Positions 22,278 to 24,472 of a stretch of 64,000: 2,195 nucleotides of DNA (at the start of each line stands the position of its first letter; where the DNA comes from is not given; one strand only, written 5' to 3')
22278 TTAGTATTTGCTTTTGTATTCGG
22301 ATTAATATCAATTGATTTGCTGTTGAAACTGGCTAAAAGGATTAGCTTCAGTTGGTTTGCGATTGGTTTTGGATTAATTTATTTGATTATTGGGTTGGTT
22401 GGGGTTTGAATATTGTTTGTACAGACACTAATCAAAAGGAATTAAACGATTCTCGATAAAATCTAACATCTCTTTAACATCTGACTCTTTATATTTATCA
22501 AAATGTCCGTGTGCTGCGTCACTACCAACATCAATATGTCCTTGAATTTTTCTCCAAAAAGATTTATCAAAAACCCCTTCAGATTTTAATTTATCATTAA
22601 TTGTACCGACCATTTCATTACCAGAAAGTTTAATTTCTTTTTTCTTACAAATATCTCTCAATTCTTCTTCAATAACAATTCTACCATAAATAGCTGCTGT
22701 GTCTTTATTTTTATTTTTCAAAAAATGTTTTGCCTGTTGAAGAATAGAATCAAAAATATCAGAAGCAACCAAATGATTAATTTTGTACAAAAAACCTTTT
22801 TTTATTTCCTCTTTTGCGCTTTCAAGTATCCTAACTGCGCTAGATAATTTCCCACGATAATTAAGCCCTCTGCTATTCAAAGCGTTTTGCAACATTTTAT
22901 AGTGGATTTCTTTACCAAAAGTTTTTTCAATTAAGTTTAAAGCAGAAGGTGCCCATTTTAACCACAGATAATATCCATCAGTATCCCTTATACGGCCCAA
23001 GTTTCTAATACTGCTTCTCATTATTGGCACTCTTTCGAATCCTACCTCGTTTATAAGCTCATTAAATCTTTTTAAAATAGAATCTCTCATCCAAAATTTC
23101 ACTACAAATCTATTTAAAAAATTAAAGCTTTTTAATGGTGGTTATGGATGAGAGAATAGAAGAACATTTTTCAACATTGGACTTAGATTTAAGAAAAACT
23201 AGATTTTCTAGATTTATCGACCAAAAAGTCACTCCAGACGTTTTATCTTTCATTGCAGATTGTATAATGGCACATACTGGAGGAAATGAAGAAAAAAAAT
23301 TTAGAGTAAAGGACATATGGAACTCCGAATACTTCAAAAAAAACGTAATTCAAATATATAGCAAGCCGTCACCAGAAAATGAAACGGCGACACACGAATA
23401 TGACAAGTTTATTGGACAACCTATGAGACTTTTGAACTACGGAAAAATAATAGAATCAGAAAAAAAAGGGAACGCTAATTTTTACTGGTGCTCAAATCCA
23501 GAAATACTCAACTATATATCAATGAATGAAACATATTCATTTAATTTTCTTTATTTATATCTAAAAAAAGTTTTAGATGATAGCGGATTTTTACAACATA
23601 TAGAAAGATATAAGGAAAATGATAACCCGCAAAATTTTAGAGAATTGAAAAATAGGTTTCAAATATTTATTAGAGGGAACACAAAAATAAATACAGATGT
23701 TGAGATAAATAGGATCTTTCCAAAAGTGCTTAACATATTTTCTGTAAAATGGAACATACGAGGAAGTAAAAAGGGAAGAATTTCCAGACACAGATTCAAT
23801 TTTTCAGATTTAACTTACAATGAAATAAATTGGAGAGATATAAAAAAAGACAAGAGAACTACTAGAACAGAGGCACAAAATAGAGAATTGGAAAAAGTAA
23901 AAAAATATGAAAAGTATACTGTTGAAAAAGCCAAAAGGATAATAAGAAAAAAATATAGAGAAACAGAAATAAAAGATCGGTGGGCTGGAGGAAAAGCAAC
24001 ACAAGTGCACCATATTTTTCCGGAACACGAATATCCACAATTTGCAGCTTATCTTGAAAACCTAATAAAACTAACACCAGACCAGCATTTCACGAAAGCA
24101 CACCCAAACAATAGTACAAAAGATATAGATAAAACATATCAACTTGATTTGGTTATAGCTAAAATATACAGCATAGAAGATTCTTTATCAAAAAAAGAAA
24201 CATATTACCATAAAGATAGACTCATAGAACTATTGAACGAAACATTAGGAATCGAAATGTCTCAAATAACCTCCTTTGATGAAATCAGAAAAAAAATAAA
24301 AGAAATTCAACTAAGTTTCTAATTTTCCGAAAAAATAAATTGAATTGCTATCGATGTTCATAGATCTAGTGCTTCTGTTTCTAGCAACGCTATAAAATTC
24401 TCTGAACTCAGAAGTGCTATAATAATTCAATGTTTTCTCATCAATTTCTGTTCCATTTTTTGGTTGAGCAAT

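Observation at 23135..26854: Restriction-modification pair with a single 847-aa methyltransferase that fuses a complete m5C MTase to an N6A/N4C MTase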

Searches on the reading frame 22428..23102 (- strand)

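Call 3: search_protein_families(library=pfam, proteins=[window:22428-23102:-], max_evalue=0.01)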
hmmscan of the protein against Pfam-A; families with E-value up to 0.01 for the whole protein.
window:22428-23102:- (224 aa): 1 family
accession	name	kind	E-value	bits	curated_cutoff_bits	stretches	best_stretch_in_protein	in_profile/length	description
PF13643.11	DUF4145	-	0.003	18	23.1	1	124-217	3-88/88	Domain of unknown function (DUF4145)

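Call 4: search_protein_families(library=ncbifam, proteins=[window:22428-23102:-], max_evalue=0.01)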
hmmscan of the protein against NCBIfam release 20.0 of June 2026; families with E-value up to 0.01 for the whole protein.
window:22428-23102:- (224 aa): 0 families

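Call 7: search_protein_families(library=padloc, proteins=[window:22428-23102:-], max_evalue=0.01)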
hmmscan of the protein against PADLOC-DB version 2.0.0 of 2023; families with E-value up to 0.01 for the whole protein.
window:22428-23102:- (224 aa): 0 families

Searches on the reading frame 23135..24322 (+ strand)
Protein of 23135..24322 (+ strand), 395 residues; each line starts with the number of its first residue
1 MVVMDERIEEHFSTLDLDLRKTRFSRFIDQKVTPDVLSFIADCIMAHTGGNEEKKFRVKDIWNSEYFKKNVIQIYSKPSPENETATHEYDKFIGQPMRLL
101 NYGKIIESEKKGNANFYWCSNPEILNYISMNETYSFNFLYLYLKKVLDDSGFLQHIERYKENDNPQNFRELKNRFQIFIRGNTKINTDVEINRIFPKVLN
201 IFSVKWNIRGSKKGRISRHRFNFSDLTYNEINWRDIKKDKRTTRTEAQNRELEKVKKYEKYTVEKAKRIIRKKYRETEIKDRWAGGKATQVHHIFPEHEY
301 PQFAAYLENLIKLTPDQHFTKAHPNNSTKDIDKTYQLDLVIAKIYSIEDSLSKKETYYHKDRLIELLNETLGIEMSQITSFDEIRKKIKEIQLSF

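Call 3: search_protein_families(library=pfam, proteins=[window:23135-24322:+], max_evalue=0.01)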
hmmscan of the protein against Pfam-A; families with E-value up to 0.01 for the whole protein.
window:23135-24322:+ (395 aa): 0 families

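Call 4: search_protein_families(library=ncbifam, proteins=[window:23135-24322:+], max_evalue=0.01)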
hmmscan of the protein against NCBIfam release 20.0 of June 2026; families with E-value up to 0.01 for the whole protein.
window:23135-24322:+ (395 aa): 0 families

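Call 5: search_solved_structures(query=window:23135-24322:+, max_evalue=10, show_alignments=2)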
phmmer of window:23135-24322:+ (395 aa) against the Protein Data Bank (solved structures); distinct sequences matched with E-value up to 10: 2.
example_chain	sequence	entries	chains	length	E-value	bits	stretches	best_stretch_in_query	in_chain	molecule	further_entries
8hku_L45A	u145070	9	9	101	0.12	15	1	187-256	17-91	DUF2280 domain-containing protein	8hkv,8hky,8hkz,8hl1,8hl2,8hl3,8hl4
9y6s_9Z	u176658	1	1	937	1.4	11.4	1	251-318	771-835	Cilia- and flagella-associated protein 58 central coiled coil domain-containing protein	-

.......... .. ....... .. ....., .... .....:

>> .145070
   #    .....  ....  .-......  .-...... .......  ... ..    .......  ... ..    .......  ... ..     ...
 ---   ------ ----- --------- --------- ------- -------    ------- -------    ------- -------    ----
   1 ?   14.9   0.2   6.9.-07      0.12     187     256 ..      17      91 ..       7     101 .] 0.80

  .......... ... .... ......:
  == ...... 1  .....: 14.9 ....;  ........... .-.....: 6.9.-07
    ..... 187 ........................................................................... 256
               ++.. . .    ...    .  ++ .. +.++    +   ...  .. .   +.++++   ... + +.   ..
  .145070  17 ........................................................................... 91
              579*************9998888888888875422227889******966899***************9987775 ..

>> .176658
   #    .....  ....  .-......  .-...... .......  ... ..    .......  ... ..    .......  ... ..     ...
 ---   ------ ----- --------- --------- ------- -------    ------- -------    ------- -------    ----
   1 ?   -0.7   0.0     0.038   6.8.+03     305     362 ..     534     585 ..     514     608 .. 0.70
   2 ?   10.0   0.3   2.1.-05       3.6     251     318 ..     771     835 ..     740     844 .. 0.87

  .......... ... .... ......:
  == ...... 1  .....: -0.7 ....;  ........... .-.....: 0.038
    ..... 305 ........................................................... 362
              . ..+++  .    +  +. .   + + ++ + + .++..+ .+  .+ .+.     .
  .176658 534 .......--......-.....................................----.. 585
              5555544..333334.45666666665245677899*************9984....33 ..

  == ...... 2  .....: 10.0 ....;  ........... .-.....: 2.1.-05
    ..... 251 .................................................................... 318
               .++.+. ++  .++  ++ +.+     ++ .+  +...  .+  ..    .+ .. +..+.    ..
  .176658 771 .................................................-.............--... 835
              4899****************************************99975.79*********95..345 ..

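Call 7: search_protein_families(library=padloc, proteins=[window:23135-24322:+], max_evalue=0.01)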
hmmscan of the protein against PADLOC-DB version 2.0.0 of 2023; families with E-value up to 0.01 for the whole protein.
window:23135-24322:+ (395 aa): 1 family
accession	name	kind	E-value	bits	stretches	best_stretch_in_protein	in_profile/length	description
PDLC03488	REase_II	-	2e-104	347.9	1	6-386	4-388/430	Type II restriction enzyme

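Call 15: find_homologous_proteins(query=window:23135-24319:+, max_evalue=0.001)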
Query window:23135-24319:+ (395 aa): 1000 proteins with E <= 0.001 among 4478 candidates; the best 120 are listed.
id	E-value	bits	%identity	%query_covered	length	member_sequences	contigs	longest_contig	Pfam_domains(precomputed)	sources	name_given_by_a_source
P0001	1.3e-262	889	100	100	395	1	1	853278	-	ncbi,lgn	-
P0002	2.5e-135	470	57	97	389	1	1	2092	-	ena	-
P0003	6.5e-133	462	54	98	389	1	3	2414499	-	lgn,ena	-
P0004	4.0e-128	446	53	97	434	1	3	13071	-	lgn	-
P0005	5.1e-121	423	50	98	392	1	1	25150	-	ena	-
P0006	9.5e-121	422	50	99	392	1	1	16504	-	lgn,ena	-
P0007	4.5e-120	420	52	97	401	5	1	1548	-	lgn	-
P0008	3.0e-119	417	50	97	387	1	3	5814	-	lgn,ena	-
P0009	8.1e-119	415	51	97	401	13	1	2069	-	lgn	-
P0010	9.5e-119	415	50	98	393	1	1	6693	-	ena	-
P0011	1.2e-118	415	50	98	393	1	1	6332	-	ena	-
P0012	1.5e-118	415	50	98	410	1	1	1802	-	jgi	-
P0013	2.0e-118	414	50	98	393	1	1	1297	-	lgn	-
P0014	4.2e-118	413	49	98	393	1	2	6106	-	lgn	-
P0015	5.1e-118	413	49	98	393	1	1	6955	-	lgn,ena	-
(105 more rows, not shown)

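Call 17: find_encoding_contigs(protein=P0001, flank=10000, max_places=3)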
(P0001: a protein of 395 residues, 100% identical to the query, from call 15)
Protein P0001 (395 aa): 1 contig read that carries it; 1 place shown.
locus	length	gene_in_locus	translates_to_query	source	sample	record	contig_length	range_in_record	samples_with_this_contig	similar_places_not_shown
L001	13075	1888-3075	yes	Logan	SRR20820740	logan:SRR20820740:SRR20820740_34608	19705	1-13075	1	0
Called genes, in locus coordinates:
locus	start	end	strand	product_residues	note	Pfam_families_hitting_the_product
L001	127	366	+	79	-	-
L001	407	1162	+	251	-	PF02673:BacA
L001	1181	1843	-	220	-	-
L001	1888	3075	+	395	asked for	-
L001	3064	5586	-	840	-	PF00145:DNA_methylase, PF07669:Eco57I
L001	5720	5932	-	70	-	-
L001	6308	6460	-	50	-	-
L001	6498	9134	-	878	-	PF00580:UvrD-helicase, PF01443:Viral_helicase1 (faint), PF13245:AAA_19, PF13361:UvrD_C, PF13538:UvrD_C_2 (faint), PF12705:PDDEXK_1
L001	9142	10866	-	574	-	PF03235:GmrSD_N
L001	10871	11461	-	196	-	PF19810:HFX_2341_N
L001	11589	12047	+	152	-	-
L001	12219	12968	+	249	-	-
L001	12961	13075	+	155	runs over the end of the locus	-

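Call 21: find_related_loci(query=A1, collection=genome_contigs, flank=6000)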
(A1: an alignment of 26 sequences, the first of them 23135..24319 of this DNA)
Query A1 (395 aa) in genome_contigs; peptide patterns used: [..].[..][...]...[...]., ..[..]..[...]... (x = any residue, [..] = any of these).
408 stretches matched a pattern; 377 encode a relative of the query (tblastn E <= 1e-3); the best 80 are kept; 80 distinct loci.
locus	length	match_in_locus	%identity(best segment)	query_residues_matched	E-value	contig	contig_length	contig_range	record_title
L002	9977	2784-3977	49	4-391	6e-124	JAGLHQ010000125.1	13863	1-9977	MAG: Planctomycetota bacterium isolate RS_10_9 ROV157_10.bin.9.fa_125, whole genome shotgun sequence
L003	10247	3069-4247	49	4-389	6e-123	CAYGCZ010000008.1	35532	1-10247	MAG TPA_asm: uncultured Candidatus Saccharibacteria bacterium isolate ERP113451_co3_421 genome assembly, contig: NODE_80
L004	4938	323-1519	48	1-394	2e-122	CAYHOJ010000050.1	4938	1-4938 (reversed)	MAG TPA_asm: uncultured Gammaproteobacteria bacterium isolate ERP119705_co15_489 genome assembly, contig: NODE_23130_len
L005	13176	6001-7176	50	8-391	1e-120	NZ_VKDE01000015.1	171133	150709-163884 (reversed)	Carboxylicivirga sp. M1479 scaffold15, whole genome shotgun sequence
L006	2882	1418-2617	48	2-395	2e-125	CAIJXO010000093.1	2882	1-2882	uncultured bacterium isolate Loclat_bin-10598 genome assembly, contig: bin-10598:093/119, whole genome shotgun sequence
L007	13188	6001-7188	48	2-391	5e-120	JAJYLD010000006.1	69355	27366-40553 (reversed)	MAG: bacterium isolate DBS2-1.bin63 NODE_661_length_69355_cov_4.479633, whole genome shotgun sequence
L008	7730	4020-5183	49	4-391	1e-119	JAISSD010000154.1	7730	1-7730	MAG: Prevotella sp. isolate Kf353_bin95 k119_1223565, whole genome shotgun sequence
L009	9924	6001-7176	47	2-389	4e-119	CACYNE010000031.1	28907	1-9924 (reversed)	MAG: uncultured Prevotellaceae bacterium isolate RUG12087 genome assembly, contig: RUG12087_asm_31, whole genome shotgun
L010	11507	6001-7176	47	2-389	9e-119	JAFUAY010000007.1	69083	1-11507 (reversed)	MAG: Prevotella sp. isolate RGIG4329 Roe_deer_Duodenum.Co__c30733, whole genome shotgun sequence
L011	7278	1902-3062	49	2-388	1e-118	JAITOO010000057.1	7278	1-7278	MAG: Flavobacteriaceae bacterium isolate Po218_bin61 k119_2451311, whole genome shotgun sequence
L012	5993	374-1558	47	3-392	1e-118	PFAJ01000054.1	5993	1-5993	MAG: Candidatus Doudnabacteria bacterium CG10_big_fil_rev_8_21_14_0_10_41_10 CG10_8_21_14_0.10_scaffold_20319_c, whole g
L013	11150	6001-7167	49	4-391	2e-118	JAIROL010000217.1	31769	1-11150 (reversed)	MAG: Tannerella sp. isolate Cd354_bin75 k119_174808, whole genome shotgun sequence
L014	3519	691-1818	48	5-393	4e-121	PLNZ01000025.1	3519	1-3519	MAG: Ignavibacteriales bacterium isolate fen_1297 73.20120800_E1D.52_contig_213076, whole genome shotgun sequence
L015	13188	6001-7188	47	2-390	2e-118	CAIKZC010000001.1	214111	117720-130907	uncultured bacterium isolate AlinenLipids_bin-9080 genome assembly, contig: bin-9080:01/10, whole genome shotgun sequenc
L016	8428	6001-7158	49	8-389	4e-118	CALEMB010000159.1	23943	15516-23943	MAG TPA_asm: uncultured Bacteroidales bacterium isolate ERR833214_bin.43_CONCOCT_v1.1_MAG genome assembly, contig: ERZ80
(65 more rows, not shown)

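Call 25: search_solved_structures(query=A1, max_evalue=10, show_alignments=3)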
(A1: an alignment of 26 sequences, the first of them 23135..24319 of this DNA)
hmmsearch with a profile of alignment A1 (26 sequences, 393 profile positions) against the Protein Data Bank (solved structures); distinct sequences matched with E-value up to 10: 1.
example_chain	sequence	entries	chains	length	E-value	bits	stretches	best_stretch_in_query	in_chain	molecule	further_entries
6jmi_A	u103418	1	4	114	3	9.8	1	89-129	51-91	Uncharacterized HTH-type transcriptional regulator Rv0081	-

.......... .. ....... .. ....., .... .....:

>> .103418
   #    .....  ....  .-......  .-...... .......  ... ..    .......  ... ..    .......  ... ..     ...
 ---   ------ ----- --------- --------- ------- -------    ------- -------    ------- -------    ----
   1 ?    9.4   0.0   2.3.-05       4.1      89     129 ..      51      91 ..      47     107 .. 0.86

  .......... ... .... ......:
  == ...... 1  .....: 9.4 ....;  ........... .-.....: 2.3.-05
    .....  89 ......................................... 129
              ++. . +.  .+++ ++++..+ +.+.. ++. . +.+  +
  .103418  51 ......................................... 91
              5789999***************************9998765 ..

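Call 26: list_cluster_members(proteins=[P0001, P0121, P0190])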
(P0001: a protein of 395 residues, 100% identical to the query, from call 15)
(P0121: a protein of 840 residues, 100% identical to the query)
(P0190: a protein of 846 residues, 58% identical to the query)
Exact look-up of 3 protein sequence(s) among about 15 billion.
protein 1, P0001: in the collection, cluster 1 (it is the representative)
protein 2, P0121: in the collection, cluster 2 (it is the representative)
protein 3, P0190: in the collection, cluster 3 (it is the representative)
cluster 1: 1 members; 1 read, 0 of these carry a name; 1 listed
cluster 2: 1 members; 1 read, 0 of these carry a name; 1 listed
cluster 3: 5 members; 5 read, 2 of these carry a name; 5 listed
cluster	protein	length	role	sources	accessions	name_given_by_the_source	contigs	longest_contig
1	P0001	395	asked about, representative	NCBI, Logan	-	-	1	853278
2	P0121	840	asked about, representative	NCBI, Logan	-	-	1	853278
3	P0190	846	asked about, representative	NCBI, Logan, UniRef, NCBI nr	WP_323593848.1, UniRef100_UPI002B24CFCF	DNA cytosine methyltransferase [Aliarcobacter butzleri] | DNA cytosine methyltransferase n=1 Tax=Aliarcobacter butzleri TaxID=28197 ...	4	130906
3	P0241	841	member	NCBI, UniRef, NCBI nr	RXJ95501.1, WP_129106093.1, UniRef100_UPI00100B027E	restriction endonuclease [Arcobacter sp. AHV-9/2010] | DNA cytosine methyltransferase n=1 Tax=Arcobacter sp. AHV-9/2010 TaxID=2021861 ... | DNA cytosine methyltransferase [Arcobacter sp. CECT 9299]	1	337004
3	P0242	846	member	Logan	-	-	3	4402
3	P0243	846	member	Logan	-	-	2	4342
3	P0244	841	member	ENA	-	-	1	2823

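Call 34: predict_structure(alignment_id=A1)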
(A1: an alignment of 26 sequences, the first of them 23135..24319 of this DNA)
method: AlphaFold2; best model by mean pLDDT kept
length: 395 residues; sequences in the alignment: 26
mean_pLDDT: 88.5   pTM: 0.83
mean pLDDT of the five models: 88.5, 87.0, 86.3, 84.7, 84.7
residues with pLDDT >= 90: 251; 70-90: 119; 50-70: 13; < 50: 12
segments of 3 or more residues with pLDDT < 50: 231-241
pLDDT, mean of each block of 10 residues (from residue 1): 82 97 91 93 93 93 89 76 79 93 97 94 94 94 98 98 96 96 91 92 95 88 78 44 56 77 91 89 86 92 94 91 77 92 95 87 95 93 96 88
secondary structure, 60 per line:
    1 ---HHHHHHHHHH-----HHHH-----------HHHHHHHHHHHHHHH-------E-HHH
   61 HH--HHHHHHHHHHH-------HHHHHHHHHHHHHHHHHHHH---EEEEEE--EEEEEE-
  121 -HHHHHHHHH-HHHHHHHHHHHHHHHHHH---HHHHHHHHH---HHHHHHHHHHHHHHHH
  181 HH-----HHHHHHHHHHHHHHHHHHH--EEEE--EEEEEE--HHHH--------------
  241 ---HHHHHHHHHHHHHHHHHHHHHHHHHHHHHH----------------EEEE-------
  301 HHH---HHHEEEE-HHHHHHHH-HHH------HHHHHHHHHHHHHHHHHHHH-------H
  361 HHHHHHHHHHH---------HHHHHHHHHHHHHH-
elements in order: H4-13 H19-22 H34-48 H58-62 H65-75 H83-102 E106-111 E114-119 H122-130 H132-149 H153-161 H165-182 H188-206 E209-212 E215-220 H223-226 H244-273 E290-293 E310-313 H315-322 H333-352 H360-371 H381-394

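Call 38: fold_search(model_id=the predicted structure, library=pdb)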
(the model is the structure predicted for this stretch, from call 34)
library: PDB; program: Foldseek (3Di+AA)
matches with E <= 10: 287; with E <= 0.001: 0
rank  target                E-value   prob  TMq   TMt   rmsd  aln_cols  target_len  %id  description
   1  7o4i_2                2.4e-01  0.12  0.14  0.13  25.9       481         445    7  Yeast RNA polymerase II transcription pre-initiation complex with initial transcription bubble (released 2021-06-16)
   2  6i6n_A                2.9e-01  0.51  0.16  0.18  11.0       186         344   12  Papaver somniferum O-methyltransferase 1 (released 2019-03-27)
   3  8zn0_A                4.7e-01  0.72  0.18  0.20  10.8       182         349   15  The Crystal Structure of an Atypical N-methyltransferasea PaOMT9 in P. amurense (released 2025-05-28)
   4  4z31_B                4.7e-01  0.30  0.18  0.23  17.7       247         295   12  Crystal structure of the RC3H2 ROQ domain in complex with stem-loop and double-stranded forms of RNA (released 2015-10-14)
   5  4qik_B                4.9e-01  0.33  0.19  0.24  17.9       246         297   11  Crystal structure of the ROQ domain of human Roquin in complex with the TNF23 RNA duplex (released 2014-07-16)
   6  8e4y                  5.3e-01  0.30  0.17  0.11  16.1       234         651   10  Cryo-EM structure of human glycerol-3-phosphate acyltransferase 1 (GPAT1) in complex with 2-oxohexadecyl-CoA (released 2022-12-21)
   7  4z31_A                5.6e-01  0.30  0.19  0.24  17.4       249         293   11  Crystal structure of the RC3H2 ROQ domain in complex with stem-loop and double-stranded forms of RNA (released 2015-10-14)
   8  4pgh_B                6.7e-01  0.23  0.15  0.16  11.2       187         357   13  Caffeic acid O-methyltransferase from Sorghum bicolor (released 2014-07-02)
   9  6neg_B                7.0e-01  0.33  0.16  0.18  11.3       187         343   10  N191D, F205S mutant of scoulerine-9-O methyltransferase from Thalictrum flavum complexed with S-ADENOSYL-L-HOMOCYSTEIN (released 2019-12-18)
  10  3shf                  7.6e-01  0.23  0.13  0.05  16.0       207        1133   12  Crystal structure of the R265S mutant of full-length murine Apaf-1 (released 2011-08-24)
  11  6nej_A                8.0e-01  0.30  0.15  0.17  11.1       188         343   11  scoulerine 9-O-methyltransferase from Thalictrum flavum complexed (13aS)-3,10-dimethoxy-5,8,13,13a-tetrahydro-6H-isoqu (released 2019-12-18)
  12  6o8o_D                9.1e-01  0.95  0.14  0.47   4.5        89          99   15  Crystal Structure of C9S disulfide state of Sulfide-responsive transcriptional repressor (SqrR) from Rhodobacter capsu (released 2020-04-01)
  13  4ulw_A                9.1e-01  0.69  0.20  0.44   7.2       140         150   12  Crystal structure of the ROQ-domain of human ROQUIN1 (released 2015-01-14)
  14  6neh_A                9.1e-01  0.33  0.17  0.19  10.7       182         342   10  N191D, F205S mutant of scoulerine 9-O-methyltransferase from Thalictrum flavum complexed with (13aS)-3,10-dimethoxy-5, (released 2019-12-18)
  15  4z30                  9.6e-01  0.18  0.18  0.22  17.9       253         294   10  Crystal structure of the ROQ domain of human Roquin-2 (released 2015-10-14)
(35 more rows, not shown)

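Call 52: search_dna_similar(query=window:23135-24319:+, collection=plasmids, mode=protein, max_rows=15)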
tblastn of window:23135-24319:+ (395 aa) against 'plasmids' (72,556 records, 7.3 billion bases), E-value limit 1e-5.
Records with a match: 3; places in all: 3; records where one place covers at least 80% of the query: 3.
Best place of each record, by identity: <60% 3.
By first word of the organism name: Acinetobacter 2; Psychrobacter 1.
By predicted mobility (MOB-suite, as given by PLSDB): non-mobilizable 2; mobilizable 1.
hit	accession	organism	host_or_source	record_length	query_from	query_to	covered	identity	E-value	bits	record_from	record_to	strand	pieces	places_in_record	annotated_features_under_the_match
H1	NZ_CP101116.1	Acinetobacter sp. Z1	Piggery wastewater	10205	1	367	93%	39.4%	2e-67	238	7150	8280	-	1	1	hypothetical protein | class I SAM-dependent methyltransferase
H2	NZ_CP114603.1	Acinetobacter towneri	chicken,carcass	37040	1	367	93%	39.4%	2e-67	238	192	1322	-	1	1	hypothetical protein | class I SAM-dependent methyltransferase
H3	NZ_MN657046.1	Psychrobacter sp.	-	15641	17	358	87%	34.9%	9e-61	219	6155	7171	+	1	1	hypothetical protein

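Call 54: get_annotated_region(hit=H1, flank=4000)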
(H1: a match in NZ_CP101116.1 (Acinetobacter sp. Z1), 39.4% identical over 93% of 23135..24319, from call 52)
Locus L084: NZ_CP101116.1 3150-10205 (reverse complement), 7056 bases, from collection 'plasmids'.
description: Acinetobacter sp. Z1 plasmid unnamed1, complete sequence
organism: Acinetobacter sp. Z1 (NCBI taxid 2953738)
taxonomy: Bacteria; Pseudomonadota; Gammaproteobacteria; Moraxellales; Moraxellaceae; Acinetobacter; Acinetobacter sp. Z1
host: -; source: Piggery wastewater; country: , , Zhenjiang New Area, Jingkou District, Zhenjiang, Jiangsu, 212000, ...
typing (MOB-suite, as given by PLSDB): non-mobilizable; replicon rep_cluster_2314
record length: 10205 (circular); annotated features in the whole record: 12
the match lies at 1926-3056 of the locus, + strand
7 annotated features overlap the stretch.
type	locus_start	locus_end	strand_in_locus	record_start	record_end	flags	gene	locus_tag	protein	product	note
CDS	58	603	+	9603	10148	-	-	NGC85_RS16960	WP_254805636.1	hypothetical protein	-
CDS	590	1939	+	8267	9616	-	-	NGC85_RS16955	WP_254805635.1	class I SAM-dependent methyltransferase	-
CDS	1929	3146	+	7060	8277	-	-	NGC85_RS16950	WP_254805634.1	hypothetical protein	-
CDS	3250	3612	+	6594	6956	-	-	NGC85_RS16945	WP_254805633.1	hypothetical protein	-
CDS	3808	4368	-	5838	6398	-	-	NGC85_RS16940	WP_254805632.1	plasmid replication DNA-binding protein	-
CDS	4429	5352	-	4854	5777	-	repM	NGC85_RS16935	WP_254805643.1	replication initiation protein RepM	GO:0006270 - DNA replication initiation [Evidence IEA]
CDS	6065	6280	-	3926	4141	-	-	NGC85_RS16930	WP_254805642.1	hypothetical protein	-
